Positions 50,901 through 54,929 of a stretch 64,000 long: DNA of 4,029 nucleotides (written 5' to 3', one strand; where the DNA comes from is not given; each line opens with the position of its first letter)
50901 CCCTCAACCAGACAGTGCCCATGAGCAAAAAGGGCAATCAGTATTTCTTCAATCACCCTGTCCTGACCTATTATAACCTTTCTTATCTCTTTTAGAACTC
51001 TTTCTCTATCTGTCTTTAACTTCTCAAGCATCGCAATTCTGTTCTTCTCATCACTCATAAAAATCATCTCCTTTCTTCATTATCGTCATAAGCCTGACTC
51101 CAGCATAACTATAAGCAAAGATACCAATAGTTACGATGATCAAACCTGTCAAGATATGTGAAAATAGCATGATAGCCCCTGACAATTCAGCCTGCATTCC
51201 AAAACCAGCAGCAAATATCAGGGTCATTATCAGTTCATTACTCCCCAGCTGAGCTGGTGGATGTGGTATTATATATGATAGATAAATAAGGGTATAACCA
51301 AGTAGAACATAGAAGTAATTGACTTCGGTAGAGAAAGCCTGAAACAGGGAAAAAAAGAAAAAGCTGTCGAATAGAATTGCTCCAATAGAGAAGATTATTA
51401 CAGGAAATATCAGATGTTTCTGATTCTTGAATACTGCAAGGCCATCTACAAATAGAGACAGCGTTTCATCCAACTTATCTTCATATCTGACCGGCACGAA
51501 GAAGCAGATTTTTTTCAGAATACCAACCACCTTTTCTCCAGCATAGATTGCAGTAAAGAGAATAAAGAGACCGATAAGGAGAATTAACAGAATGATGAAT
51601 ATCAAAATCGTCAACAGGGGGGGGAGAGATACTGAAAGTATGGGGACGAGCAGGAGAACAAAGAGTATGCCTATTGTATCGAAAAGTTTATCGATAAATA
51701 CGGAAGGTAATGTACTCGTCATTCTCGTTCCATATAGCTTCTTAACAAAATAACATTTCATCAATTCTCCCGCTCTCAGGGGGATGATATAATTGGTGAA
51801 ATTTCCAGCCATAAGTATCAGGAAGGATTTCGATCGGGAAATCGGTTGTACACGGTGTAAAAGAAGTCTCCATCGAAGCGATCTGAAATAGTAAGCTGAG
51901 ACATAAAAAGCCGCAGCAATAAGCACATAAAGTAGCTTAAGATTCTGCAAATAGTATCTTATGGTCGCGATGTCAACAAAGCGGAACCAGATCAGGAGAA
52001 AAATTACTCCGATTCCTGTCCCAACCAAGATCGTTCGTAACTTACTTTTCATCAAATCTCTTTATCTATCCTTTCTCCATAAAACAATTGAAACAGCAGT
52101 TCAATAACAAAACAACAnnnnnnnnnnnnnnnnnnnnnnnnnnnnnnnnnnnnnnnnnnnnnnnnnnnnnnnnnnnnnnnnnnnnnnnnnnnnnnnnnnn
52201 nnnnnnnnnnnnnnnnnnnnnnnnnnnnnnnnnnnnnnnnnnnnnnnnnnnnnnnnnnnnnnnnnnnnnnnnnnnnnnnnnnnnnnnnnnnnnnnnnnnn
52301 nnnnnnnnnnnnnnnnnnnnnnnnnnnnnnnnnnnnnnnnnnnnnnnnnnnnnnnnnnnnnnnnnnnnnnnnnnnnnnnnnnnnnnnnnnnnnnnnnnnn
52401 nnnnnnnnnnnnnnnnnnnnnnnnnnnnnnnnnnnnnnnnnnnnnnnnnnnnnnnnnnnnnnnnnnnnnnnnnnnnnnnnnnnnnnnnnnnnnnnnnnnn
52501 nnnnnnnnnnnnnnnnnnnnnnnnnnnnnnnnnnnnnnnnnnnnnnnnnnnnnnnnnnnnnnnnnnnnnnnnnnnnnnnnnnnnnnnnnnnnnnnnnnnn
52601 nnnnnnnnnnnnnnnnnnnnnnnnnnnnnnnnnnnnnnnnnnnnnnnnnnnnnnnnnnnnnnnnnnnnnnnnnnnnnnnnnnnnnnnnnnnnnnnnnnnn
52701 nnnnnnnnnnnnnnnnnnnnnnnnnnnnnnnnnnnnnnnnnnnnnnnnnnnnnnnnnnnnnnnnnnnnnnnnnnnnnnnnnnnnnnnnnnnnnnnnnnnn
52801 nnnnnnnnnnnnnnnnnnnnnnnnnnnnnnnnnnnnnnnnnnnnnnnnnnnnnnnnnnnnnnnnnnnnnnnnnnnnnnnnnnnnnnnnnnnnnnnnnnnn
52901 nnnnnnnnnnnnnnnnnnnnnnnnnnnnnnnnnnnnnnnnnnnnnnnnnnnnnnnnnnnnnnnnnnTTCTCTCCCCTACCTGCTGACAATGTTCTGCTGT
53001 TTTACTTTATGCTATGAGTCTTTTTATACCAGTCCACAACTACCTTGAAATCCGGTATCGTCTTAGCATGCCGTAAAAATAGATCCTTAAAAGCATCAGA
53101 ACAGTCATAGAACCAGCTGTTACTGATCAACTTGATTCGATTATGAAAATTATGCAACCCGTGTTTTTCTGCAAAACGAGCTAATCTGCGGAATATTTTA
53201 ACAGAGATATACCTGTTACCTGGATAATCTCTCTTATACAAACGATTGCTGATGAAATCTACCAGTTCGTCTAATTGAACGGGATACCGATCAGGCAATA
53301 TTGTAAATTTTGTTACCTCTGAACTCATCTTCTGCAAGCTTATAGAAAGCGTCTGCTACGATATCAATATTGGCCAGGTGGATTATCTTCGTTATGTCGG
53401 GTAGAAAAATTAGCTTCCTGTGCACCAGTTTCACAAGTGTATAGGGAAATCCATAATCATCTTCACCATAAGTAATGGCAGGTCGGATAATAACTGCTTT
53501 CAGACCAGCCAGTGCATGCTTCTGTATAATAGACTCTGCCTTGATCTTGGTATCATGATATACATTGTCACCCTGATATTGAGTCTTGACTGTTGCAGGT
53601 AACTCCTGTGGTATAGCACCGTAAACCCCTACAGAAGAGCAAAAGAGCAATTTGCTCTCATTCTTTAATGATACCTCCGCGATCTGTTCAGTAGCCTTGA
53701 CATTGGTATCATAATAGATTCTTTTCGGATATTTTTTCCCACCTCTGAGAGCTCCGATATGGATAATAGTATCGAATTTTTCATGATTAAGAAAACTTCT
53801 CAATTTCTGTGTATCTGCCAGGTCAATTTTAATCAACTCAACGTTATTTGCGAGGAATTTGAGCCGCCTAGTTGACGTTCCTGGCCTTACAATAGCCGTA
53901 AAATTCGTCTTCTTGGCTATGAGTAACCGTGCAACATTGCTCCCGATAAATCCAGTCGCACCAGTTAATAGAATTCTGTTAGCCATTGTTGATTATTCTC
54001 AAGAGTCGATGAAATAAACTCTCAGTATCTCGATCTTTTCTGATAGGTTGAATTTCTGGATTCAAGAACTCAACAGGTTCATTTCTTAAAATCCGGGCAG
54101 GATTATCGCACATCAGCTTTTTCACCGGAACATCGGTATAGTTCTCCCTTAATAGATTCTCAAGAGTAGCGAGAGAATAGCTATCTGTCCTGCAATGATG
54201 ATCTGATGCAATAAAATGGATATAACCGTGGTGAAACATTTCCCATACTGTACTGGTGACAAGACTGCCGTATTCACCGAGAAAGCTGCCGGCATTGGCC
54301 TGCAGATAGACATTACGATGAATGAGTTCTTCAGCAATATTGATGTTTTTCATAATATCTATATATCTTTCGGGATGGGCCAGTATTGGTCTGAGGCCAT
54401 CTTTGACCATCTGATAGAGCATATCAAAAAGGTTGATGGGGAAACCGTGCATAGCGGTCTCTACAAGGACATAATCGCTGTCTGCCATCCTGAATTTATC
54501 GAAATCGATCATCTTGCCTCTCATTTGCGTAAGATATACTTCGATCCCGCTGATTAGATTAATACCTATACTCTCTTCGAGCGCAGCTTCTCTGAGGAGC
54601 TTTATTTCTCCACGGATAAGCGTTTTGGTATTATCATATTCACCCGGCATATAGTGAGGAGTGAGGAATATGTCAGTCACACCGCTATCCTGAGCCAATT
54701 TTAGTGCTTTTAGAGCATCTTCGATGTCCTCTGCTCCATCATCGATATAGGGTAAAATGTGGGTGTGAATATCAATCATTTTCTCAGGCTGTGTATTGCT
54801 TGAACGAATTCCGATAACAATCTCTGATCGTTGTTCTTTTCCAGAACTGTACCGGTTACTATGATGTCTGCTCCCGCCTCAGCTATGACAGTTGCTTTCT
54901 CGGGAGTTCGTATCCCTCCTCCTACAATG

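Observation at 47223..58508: About 11-kb, 10-gene operon linking the ether-lipid triad to redox, phosphatase, membrane and secreted components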

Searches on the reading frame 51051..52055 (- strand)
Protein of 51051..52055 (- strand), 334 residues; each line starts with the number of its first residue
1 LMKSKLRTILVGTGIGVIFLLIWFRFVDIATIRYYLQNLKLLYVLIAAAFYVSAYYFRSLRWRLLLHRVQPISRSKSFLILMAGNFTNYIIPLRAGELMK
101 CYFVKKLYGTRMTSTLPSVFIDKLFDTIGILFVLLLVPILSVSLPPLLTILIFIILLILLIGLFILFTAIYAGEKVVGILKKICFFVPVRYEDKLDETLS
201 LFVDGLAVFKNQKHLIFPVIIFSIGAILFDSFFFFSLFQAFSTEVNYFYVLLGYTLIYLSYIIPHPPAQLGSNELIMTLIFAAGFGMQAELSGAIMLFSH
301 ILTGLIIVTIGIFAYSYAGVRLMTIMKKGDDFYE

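Call 4: search_protein_families(library=pfam, proteins=[window:51051-52055:-], max_evalue=0.01)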
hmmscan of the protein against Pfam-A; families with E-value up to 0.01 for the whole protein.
window:51051-52055:- (334 aa): 1 family
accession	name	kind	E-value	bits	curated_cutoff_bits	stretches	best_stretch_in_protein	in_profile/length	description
PF03706.18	LPG_synthase_TM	-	4.6e-39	135.1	33.4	1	10-311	2-302/302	Lysylphosphatidylglycerol synthase TM region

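Call 16: search_protein_families(library=ncbifam, proteins=[window:51051-52055:-], max_evalue=0.001)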
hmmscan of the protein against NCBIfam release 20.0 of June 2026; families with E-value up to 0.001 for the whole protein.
window:51051-52055:- (334 aa): 1 family
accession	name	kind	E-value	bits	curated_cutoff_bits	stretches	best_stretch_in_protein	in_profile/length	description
TIGR00374.1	TIGR00374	subfamily_domain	1.7e-33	116.4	43.2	1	15-320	3-315/323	flippase-like domain-containing protein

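Call 89: search_solved_structures(query=window:51051-52055:-, max_evalue=0.1)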
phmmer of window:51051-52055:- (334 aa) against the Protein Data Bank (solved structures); distinct sequences matched with E-value up to 0.1: 0.

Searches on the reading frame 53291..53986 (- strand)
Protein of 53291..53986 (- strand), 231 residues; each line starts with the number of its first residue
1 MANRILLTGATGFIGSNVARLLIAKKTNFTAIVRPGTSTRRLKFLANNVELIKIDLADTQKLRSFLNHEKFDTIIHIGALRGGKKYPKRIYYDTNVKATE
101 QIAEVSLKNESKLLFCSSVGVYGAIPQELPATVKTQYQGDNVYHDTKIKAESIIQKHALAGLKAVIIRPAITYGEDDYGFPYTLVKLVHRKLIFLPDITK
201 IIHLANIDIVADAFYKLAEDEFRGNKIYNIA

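Call 4: search_protein_families(library=pfam, proteins=[window:53291-53986:-], max_evalue=0.01)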
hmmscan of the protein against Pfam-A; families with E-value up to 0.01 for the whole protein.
window:53291-53986:- (231 aa): 8 families
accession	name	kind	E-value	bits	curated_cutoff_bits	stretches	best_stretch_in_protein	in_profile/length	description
PF01370.27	Epimerase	-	1.7e-30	106.6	20.9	1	5-231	1-240/240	NAD dependent epimerase/dehydratase family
PF16363.11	GDP_Man_Dehyd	-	2.2e-21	77.1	27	1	6-168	1-179/332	GDP-mannose 4,6 dehydratase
PF04321.23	RmlD_sub_bind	-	1e-17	64.6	27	1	4-190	2-169/287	RmlD substrate binding domain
PF01073.25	3Beta_HSD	-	2.1e-15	57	22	1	7-192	2-201/280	3-beta hydroxysteroid dehydrogenase/isomerase family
PF07993.18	NAD_binding_4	-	2.2e-14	53.7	20.1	1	7-180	1-215/258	Male sterility protein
PF13460.12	NAD_binding_10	-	4.4e-13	49.9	27.2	1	9-176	1-150/184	NAD(P)H-binding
PF05368.20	NmrA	-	4.4e-09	36.8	27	1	2-68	2-69/298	NmrA-like family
PF02719.21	Polysacc_synt_2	-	0.00031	20.5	20.2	1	5-112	1-121/293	Polysaccharide biosynthesis protein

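Call 16: search_protein_families(library=ncbifam, proteins=[window:53291-53986:-], max_evalue=0.001)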
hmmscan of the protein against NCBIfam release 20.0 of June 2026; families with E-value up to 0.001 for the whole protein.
window:53291-53986:- (231 aa): 28 families (the best 25 are shown)
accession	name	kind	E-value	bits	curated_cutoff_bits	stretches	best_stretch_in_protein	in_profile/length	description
TIGR01179.1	galE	equivalog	1.1e-22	80.3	262.3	1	4-168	1-172/332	UDP-glucose 4-epimerase GalE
TIGR03466.1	HpnA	hypoth_equivalog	9.6e-21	74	367.65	1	4-178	2-176/327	hopanoid-associated sugar epimerase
TIGR02197.1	heptose_epim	equivalog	1.1e-16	60.9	274.6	1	5-158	1-153/316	ADP-glyceromanno-heptose 6-epimerase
TIGR01181.1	dTDP_gluc_dehyt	equivalog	6.9e-16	58.2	365.1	1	4-189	1-196/321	dTDP-glucose 4,6-dehydratase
NF052578.1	StrlDmthSdmBMthl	equivalog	2.4e-15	57.1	600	1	6-178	4-175/328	sterol demethylase protein SdmB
NF042423.1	oxyalk_red_Shew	equivalog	3.6e-15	55.9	580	1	3-209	9-212/331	2-alkyl-3-oxoalkanoate reductase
TIGR04180.1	EDH_00030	hypoth_equivalog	7.2e-15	54.8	475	1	5-175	1-178/297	NAD-dependent 4,6-dehydratase LegB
NF005539.0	PRK07201.1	equivalog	2e-14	53.3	549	1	5-229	3-246/657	SDR family oxidoreductase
TIGR01746.1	Thioester-redct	subfamily_domain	2.5e-14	53.3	213.35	1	5-179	2-202/371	thioester reductase domain-containing protein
NF042422.1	oxyalk_red_OleD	equivalog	5.3e-12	45.8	580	1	4-216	2-213/329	2-alkyl-3-oxoalkanoate reductase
TIGR01214.1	rmlD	equivalog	1.1e-11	44.4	224.05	1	4-190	1-169/285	dTDP-4-dehydrorhamnose reductase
NF043036.1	ErythonDh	equivalog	8.5e-11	41.6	325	1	4-156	2-162/321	D-erythronate dehydrogenase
NF047350.1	aureusi_NRPS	equivalog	3.8e-10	37.3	2500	1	4-128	2029-2165/2373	aureusimine non-ribosomal peptide synthetase AusA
NF007956.0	PRK10675.1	subfamily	2.3e-09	36.8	394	1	4-157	2-163/338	UDP-glucose 4-epimerase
TIGR01777.1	yfcH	hypoth_equivalog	8.3e-09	35.4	207.35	1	5-175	1-168/292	TIGR01777 family oxidoreductase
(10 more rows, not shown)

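Call 77: find_homologous_proteins(query=window:53291-53986:-, max_evalue=1e-10)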
Query window:53291-53986:- (231 aa): 373 proteins with E <= 1e-10 among 1427 candidates; the best 120 are listed.
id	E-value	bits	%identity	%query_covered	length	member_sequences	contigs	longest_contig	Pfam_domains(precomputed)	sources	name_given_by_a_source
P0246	3.0e-146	503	100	100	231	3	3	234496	PF04321.24,PF16363.12,PF05368.20,PF01073.26,PF07993.19,PF13460.13,PF01370.28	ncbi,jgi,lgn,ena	jgi:nucleoside-diphosphate-sugar epimerase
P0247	3.8e-122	424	81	100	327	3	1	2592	PF04321.24,PF16363.12,PF05368.20,PF01073.26,PF07993.19,PF13460.13,PF01370.28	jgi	-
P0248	1.6e-102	360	69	100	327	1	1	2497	PF04321.24,PF16363.12,PF05368.20,PF01073.26,PF07993.19,PF13460.13,PF01370.28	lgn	-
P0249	4.4e-102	358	69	100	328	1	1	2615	PF04321.24,PF16363.12,PF01073.26,PF07993.19,PF13460.13,PF01370.28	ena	-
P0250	2.2e-97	343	67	100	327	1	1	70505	PF04321.24,PF16363.12,PF05368.20,PF01073.26,PF07993.19,PF13460.13,PF01370.28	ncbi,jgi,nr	ncbi:MAG: NAD(P)-dependent oxidoreductase [Candidatus Cloacimonetes bacterium]|nr:NAD(P)-dependent o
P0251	1.2e-96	341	66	100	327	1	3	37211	PF04321.24,PF16363.12,PF05368.20,PF01073.26,PF07993.19,PF13460.13,PF01370.28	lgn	-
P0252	2.4e-91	323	64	100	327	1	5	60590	PF04321.24,PF16363.12,PF05368.20,PF01073.26,PF07993.19,PF13460.13,PF01370.28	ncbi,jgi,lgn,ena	jgi:nucleoside-diphosphate-sugar epimerase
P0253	7.8e-87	309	62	100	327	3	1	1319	PF04321.24,PF16363.12,PF05368.20,PF01073.26,PF07993.19,PF13460.13,PF01370.28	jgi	-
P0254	5.5e-84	299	59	100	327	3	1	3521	PF04321.24,PF16363.12,PF01073.26,PF07993.19,PF13460.13,PF01370.28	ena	-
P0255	2.9e-82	294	61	100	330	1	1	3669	PF04321.24,PF16363.12,PF01073.26,PF07993.19,PF13460.13,PF01370.28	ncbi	-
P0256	1.1e-80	289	59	99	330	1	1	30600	PF04321.24,PF16363.12,PF01073.26,PF07993.19,PF13460.13,PF01370.28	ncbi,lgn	-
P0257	1.4e-80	288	60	100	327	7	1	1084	PF04321.24,PF16363.12,PF05368.20,PF01073.26,PF07993.19,PF13460.13,PF01370.28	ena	-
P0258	1.2e-76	275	58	100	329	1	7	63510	PF04321.24,PF16363.12,PF01073.26,PF07993.19,PF13460.13,PF01370.28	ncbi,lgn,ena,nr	ncbi:MAG: NAD(P)-dependent oxidoreductase [Candidatus Cloacimonadales bacterium]|nr:NAD(P)-dependent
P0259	5.1e-75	270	56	100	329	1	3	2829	PF04321.24,PF16363.12,PF01073.26,PF07993.19,PF13460.13,PF01370.28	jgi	jgi:nucleoside-diphosphate-sugar epimerase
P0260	1.3e-74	269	56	99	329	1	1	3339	PF04321.24,PF16363.12,PF05368.20,PF01073.26,PF07993.19,PF13460.13,PF01370.28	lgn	-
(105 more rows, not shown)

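Call 84: predict_structure(alignment_id=A2)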
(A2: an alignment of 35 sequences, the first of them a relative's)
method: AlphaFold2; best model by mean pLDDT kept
length: 327 residues; sequences in the alignment: 35
mean_pLDDT: 92.2   pTM: 0.90
mean pLDDT of the five models: 92.2, 91.6, 91.6, 90.4, 89.9
residues with pLDDT >= 90: 261; 70-90: 50; 50-70: 14; < 50: 2
segments of 3 or more residues with pLDDT < 50: none
pLDDT, mean of each block of 10 residues (from residue 1): 85 95 96 92 94 94 96 87 74 93 97 84 76 87 87 96 96 92 97 97 96 93 92 97 98 97 95 89 91 94 94 98 95
secondary structure, 60 per line:
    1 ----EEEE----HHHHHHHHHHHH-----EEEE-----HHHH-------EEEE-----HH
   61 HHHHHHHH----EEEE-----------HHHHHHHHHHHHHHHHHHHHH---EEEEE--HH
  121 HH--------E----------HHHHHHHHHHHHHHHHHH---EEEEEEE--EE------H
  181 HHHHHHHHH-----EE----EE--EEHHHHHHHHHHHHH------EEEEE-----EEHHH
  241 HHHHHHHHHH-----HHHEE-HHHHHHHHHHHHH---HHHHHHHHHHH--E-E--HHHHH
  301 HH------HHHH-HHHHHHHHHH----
elements in order: E5-8 H13-24 E30-33 H39-42 E50-53 H59-68 E73-76 H88-108 E112-116 H119-122 H142-159 E163-169 H180-189 H207-219 E226-230 H238-250 H262-274 H278-288 H296-302 H309-312 H314-323

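Call 86: fold_search(model_id=the predicted structure, library=pdb)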
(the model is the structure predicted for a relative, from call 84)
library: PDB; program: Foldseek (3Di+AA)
matches with E <= 10: 1989; with E <= 0.001: 1497
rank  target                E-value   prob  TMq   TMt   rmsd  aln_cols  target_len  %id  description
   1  3wj7_A                7.4e-18  1.00  0.79  0.78   4.5       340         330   22  Crystal structure of gox2253 (released 2014-06-04)
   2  7yst_A                2.0e-17  1.00  0.70  0.73   4.6       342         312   21  Crystal Structure of UDP-glucose 4-epimerase (Rv3634c) in complex with both UDP-glucose and UDP-galactose in chain B f (released 2023-08-16)
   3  2pzk_B                2.8e-17  1.00  0.72  0.75   4.7       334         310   16  Crystal structure of the Bordetella bronchiseptica enzyme WbmG in complex with NAD (released 2007-10-02)
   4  9hi0_A                3.0e-17  1.00  0.73  0.70   4.5       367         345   18  STRUCTURE OF HUMAN UDP-GALACTOSE 4-EPIMERASE IN COMPLEX WITH COMPOUND WBX04 (released 2025-12-03)
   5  7ys9_A                4.3e-17  1.00  0.69  0.73   4.7       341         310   20  Crystal Structure of UDP-glucose 4-epimerase (Rv3634c) in complex with both UDP-Glucose and UDP-Galactose in chainA fr (released 2023-08-16)
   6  3ehe_A                4.8e-17  1.00  0.66  0.74   7.5       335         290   19  Crystal structure of UDP-glucose 4 epimerase (galE-1) from Archaeoglobus fulgidus (released 2008-10-14)
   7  6gpj_D                5.4e-17  1.00  0.71  0.68   5.5       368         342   16  Crystal structure of human GDP-D-mannose 4,6-dehydratase in complex with GDP-4F-Man (released 2018-07-18)
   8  6gpk_C                6.0e-17  1.00  0.70  0.68   5.5       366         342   16  Crystal structure of human GDP-D-mannose 4,6-dehydratase (E157Q) in complex with GDP-Man (released 2018-07-18)
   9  6gpl_B                6.4e-17  1.00  0.71  0.68   5.4       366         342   15  Crystal structure of human GDP-D-mannose 4,6-dehydratase in complex with GDP-4k6d-Man (released 2018-07-18)
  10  1n7h_A                6.8e-17  1.00  0.73  0.73   4.3       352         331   16  Crystal Structure of GDP-mannose 4,6-dehydratase ternary complex with NADPH and GDP (released 2003-01-07)
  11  1n7g_C                6.8e-17  1.00  0.72  0.71   4.8       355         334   16  Crystal Structure of the GDP-mannose 4,6-dehydratase ternary complex with NADPH and GDP-rhamnose. (released 2003-01-07)
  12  1n7g_D                9.1e-17  1.00  0.70  0.73   4.8       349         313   15  Crystal Structure of the GDP-mannose 4,6-dehydratase ternary complex with NADPH and GDP-rhamnose. (released 2003-01-07)
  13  7ys8_A                1.0e-16  1.00  0.71  0.75   4.5       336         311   20  Crystal Structure of UDP-glucose 4-epimerase (Rv3634c) from Mycobacterium tuberculosis (released 2023-08-16)
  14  6q94_D                1.0e-16  1.00  0.70  0.67   5.5       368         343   15  Crystal structure of human GDP-D-mannose 4,6-dehydratase (S156D) in complex with GDP-Man (released 2019-04-24)
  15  7ys8_B                1.1e-16  1.00  0.72  0.75   4.5       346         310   20  Crystal Structure of UDP-glucose 4-epimerase (Rv3634c) from Mycobacterium tuberculosis (released 2023-08-16)
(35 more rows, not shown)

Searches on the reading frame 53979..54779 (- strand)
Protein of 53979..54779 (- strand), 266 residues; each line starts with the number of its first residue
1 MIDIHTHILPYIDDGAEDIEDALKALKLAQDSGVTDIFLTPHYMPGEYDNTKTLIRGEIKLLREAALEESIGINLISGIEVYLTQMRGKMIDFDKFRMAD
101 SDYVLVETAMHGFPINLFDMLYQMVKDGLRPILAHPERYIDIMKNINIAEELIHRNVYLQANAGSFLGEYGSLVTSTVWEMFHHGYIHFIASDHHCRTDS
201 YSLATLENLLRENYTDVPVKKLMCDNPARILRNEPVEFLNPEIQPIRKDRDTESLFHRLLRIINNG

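Call 4: search_protein_families(library=pfam, proteins=[window:53979-54779:-], max_evalue=0.01)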
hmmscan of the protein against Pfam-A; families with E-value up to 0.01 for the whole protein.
window:53979-54779:- (266 aa): 1 family
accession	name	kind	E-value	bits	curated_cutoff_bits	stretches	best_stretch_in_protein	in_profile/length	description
PF19567.5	CpsB_CapC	-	2.4e-53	181.4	27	1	1-232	1-234/234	Capsular polysaccharide synthesis, CpsB/CapC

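Call 16: search_protein_families(library=ncbifam, proteins=[window:53979-54779:-], max_evalue=0.001)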
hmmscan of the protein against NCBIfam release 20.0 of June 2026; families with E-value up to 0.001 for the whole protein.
window:53979-54779:- (266 aa): 1 family
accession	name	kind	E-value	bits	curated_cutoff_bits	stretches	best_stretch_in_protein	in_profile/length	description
NF041488.1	caps_synth_Cps4B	equivalog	1.4e-27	96.8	400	1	1-234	1-241/243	capsular polysaccharide biosynthesis protein Cps4B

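Call 34: search_solved_structures(query=window:53979-54779:-, max_evalue=0.01)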
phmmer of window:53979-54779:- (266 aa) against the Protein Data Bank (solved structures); distinct sequences matched with E-value up to 0.01: 3.
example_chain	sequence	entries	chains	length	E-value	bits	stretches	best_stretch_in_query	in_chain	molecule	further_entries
3qy6_A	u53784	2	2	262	4.2e-29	104.8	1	1-248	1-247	Tyrosine-protein phosphatase YwqE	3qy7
3qy8_A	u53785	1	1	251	1.4e-19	73.6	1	1-234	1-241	Tyrosine-protein phosphatase CpsB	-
2wjd_A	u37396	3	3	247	1.5e-19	73.5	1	1-233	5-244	TYROSINE-PROTEIN PHOSPHATASE CPSB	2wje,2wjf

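Call 59: search_solved_structures(query=window:53979-54779:-, max_evalue=1e-10, show_alignments=1)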
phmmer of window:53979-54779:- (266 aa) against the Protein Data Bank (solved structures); distinct sequences matched with E-value up to 1e-10: 3.
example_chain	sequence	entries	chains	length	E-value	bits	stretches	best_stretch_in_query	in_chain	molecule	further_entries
3qy6_A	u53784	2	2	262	4.2e-29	104.8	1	1-248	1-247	Tyrosine-protein phosphatase YwqE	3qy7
3qy8_A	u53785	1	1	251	1.4e-19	73.6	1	1-234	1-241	Tyrosine-protein phosphatase CpsB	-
2wjd_A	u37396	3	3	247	1.5e-19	73.5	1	1-233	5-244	TYROSINE-PROTEIN PHOSPHATASE CPSB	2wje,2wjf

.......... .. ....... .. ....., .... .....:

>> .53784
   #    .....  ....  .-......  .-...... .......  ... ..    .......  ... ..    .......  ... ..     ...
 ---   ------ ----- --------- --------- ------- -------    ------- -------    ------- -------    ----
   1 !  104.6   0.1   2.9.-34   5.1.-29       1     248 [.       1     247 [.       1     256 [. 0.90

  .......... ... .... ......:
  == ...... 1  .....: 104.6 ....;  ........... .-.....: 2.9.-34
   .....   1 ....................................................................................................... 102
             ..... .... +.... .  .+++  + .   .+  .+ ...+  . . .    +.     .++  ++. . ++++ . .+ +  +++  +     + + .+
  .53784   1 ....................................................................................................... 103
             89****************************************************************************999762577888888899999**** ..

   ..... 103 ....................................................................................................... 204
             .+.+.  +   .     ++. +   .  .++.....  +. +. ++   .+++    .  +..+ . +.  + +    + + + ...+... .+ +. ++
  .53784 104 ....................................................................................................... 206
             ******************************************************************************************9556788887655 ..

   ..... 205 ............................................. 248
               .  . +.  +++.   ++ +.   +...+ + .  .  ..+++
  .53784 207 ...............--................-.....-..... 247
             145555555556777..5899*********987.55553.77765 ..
